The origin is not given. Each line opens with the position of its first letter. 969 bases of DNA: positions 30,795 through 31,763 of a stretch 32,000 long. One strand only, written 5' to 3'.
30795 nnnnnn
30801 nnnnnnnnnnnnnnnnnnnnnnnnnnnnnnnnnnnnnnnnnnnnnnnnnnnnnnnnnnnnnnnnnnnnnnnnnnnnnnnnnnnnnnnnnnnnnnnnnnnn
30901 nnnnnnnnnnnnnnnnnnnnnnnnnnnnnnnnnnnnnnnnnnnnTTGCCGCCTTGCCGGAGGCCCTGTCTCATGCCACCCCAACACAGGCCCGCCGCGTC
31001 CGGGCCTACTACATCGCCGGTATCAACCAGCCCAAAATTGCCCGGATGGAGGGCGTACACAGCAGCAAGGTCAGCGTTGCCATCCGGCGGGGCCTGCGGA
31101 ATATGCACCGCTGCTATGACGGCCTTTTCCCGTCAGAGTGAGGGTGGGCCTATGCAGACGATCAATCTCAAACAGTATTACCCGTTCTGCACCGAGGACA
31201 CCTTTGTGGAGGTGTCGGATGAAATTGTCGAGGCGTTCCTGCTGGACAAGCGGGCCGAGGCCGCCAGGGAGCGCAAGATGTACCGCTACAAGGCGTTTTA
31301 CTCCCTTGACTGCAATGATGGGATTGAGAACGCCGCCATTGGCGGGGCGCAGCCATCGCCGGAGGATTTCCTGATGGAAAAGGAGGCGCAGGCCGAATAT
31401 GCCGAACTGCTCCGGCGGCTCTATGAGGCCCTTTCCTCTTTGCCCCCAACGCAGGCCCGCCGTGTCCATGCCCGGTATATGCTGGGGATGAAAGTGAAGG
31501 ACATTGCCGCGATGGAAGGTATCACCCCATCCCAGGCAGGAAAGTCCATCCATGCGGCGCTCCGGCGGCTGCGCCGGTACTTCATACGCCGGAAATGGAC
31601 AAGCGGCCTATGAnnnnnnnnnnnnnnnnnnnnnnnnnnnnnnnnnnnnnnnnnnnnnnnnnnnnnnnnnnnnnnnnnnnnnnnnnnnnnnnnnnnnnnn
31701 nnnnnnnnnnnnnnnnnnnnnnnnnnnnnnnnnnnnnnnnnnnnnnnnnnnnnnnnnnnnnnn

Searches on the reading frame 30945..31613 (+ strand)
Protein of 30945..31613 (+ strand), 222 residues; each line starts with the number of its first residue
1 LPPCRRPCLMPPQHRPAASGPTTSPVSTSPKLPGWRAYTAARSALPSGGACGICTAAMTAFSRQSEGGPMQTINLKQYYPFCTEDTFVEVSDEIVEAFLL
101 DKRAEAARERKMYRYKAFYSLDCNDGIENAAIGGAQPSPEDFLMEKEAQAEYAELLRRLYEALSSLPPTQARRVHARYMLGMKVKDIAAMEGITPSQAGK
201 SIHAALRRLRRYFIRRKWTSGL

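Call 71: search_protein_families(library=pfam, proteins=[window:30945-31613:+], max_evalue=0.00001)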
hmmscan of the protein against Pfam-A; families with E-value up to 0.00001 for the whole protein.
window:30945-31613:+ (222 aa): 1 family
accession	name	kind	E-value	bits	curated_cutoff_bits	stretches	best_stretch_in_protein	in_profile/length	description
PF08281.18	Sigma70_r4_2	-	2.5e-08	33.9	25.7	1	157-209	2-54/54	Sigma-70, region 4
